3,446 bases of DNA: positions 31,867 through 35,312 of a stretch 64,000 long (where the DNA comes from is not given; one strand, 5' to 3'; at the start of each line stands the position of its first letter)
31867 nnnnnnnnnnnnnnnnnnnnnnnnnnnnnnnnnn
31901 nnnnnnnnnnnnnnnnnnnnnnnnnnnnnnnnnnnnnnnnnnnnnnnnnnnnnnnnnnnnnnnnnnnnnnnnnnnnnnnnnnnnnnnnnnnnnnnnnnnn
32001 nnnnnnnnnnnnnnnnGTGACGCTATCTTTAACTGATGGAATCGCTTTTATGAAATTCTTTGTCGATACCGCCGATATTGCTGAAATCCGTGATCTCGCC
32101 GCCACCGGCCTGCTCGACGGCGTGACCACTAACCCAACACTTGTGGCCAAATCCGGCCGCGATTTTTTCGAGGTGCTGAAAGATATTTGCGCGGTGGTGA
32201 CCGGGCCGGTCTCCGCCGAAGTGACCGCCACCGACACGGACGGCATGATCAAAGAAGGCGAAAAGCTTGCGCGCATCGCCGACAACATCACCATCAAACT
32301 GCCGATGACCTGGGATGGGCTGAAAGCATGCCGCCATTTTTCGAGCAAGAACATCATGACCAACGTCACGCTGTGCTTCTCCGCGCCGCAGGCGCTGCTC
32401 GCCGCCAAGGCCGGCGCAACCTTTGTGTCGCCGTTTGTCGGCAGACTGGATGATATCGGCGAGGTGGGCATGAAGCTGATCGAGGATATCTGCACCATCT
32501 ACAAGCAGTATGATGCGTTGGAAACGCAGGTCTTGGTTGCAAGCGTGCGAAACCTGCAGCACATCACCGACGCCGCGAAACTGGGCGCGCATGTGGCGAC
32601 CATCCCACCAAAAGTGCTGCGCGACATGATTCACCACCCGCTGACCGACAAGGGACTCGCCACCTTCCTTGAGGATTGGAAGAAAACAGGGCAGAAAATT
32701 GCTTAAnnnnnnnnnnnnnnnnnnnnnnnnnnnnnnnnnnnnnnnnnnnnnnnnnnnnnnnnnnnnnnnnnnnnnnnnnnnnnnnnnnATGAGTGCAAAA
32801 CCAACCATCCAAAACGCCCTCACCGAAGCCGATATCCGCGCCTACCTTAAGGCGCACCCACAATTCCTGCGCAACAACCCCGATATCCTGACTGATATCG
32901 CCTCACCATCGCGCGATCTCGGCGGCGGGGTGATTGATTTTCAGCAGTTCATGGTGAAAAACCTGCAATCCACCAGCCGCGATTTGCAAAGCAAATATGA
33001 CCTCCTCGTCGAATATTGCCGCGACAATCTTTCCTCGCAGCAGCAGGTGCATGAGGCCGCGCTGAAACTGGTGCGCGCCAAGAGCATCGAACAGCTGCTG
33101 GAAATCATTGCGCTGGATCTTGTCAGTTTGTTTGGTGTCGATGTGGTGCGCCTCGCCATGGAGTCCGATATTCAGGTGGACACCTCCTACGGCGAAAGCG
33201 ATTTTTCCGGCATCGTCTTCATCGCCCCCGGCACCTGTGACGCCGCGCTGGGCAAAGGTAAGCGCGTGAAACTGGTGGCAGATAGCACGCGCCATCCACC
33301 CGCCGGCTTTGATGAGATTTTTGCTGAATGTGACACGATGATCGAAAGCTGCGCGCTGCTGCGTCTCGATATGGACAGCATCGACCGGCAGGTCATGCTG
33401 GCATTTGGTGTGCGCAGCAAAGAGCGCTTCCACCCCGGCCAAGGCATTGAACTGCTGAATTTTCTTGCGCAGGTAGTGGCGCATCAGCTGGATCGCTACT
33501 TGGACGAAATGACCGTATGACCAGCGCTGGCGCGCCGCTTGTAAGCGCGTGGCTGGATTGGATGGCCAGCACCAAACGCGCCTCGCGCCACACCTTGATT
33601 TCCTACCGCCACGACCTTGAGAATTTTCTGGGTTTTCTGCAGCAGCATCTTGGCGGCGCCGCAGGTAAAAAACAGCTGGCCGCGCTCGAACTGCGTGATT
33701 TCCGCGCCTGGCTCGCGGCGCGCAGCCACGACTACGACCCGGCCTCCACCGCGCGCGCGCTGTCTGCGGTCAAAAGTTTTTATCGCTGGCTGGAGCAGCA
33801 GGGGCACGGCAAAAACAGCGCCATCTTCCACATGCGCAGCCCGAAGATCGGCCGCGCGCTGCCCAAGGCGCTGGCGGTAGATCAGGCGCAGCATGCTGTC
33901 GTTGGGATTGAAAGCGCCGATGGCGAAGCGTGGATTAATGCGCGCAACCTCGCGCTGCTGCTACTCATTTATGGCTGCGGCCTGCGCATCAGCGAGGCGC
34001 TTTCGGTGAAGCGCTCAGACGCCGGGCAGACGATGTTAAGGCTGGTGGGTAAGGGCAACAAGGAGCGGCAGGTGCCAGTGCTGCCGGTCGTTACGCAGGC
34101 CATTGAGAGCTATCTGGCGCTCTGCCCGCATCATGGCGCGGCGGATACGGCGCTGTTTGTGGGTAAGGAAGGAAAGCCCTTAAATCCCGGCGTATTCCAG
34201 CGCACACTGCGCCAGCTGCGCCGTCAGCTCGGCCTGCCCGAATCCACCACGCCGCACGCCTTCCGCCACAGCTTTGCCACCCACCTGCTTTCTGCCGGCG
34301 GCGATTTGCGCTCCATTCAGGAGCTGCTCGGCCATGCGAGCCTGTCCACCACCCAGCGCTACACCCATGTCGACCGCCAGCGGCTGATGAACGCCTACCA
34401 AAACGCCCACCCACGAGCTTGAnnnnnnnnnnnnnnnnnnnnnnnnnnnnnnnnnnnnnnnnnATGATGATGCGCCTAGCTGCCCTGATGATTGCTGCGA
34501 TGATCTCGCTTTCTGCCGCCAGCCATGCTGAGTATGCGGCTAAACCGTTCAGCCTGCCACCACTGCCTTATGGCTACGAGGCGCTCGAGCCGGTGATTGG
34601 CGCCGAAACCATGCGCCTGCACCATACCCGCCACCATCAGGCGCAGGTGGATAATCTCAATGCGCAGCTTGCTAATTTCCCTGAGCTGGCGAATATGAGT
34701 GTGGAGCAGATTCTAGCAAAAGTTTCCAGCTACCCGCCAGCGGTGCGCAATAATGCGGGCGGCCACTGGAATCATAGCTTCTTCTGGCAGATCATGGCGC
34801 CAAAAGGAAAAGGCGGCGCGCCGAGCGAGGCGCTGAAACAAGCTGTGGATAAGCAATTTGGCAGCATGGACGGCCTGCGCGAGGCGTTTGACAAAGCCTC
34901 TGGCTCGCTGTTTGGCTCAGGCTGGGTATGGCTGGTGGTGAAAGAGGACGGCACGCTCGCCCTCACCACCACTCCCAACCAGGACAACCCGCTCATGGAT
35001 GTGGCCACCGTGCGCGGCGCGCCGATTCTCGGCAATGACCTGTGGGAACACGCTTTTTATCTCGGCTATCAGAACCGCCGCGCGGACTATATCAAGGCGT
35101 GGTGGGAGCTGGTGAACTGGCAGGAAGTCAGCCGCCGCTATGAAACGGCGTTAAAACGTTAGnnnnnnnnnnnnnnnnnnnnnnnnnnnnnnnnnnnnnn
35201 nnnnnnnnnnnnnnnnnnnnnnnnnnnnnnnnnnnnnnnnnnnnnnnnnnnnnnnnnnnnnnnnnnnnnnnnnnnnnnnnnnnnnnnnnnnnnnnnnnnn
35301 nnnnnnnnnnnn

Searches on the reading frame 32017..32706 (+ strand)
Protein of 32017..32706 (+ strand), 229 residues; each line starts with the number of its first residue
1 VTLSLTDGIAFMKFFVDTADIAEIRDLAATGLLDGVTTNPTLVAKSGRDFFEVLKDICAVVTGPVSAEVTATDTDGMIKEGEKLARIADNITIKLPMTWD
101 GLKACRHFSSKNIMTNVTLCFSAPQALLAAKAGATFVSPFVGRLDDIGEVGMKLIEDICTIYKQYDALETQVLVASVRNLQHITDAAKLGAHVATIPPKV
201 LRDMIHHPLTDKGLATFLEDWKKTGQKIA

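Call 27: search_protein_families(library=pfam, proteins=[window:32017-32706:+])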
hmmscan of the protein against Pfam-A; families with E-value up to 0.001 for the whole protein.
window:32017-32706:+ (229 aa): 1 family
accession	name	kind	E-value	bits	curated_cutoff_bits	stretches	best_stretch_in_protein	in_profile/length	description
PF00923.25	TAL_FSA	-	6.8e-64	216.4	27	1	14-227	1-284/285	Transaldolase/Fructose-6-phosphate aldolase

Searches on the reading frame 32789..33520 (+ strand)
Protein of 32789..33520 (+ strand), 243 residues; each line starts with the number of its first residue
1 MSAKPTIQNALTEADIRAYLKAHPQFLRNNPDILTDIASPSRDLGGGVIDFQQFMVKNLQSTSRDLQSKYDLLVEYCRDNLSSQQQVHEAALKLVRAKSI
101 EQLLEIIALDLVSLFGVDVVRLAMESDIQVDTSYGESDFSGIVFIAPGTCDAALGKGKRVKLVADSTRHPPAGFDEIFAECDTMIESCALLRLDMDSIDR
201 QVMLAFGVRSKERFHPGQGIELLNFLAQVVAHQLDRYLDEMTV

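Call 27: search_protein_families(library=pfam, proteins=[window:32789-33520:+])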
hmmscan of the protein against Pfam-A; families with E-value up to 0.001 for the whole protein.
window:32789-33520:+ (243 aa): 1 family
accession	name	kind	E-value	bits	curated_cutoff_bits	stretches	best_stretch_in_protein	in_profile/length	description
PF04340.18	DUF484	-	1.2e-24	87.7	24.2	1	9-238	4-218/219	Protein of unknown function, DUF484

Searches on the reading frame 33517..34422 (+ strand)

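Call 39: search_protein_families(library=pfam, proteins=[window:33517-34422:+])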
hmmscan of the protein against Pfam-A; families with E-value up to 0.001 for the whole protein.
window:33517-34422:+ (301 aa): 3 families
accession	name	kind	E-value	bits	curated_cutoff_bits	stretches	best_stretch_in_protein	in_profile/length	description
PF00589.27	Phage_integrase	-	2.7e-38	131.9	27.1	1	140-288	20-171/172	Phage integrase family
PF02899.23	Phage_int_SAM_1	-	8.3e-17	61.7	22.3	1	11-96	3-83/83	Phage integrase, N-terminal SAM-like domain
PF13495.12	Phage_int_SAM_4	-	8.7e-05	23.3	27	1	19-95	11-81/85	Phage integrase, N-terminal SAM-like domain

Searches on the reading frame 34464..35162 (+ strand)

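Call 39: search_protein_families(library=pfam, proteins=[window:34464-35162:+])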
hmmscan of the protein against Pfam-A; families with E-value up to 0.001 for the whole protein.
window:34464-35162:+ (232 aa): 2 families
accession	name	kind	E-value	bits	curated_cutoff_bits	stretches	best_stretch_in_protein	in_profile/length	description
PF02777.23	Sod_Fe_C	-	1.2e-38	131.7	20.9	1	120-225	1-102/102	Iron/manganese superoxide dismutases, C-terminal domain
PF00081.27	Sod_Fe_N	-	2.7e-28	98.7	27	1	29-112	2-82/82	Iron/manganese superoxide dismutases, alpha-hairpin domain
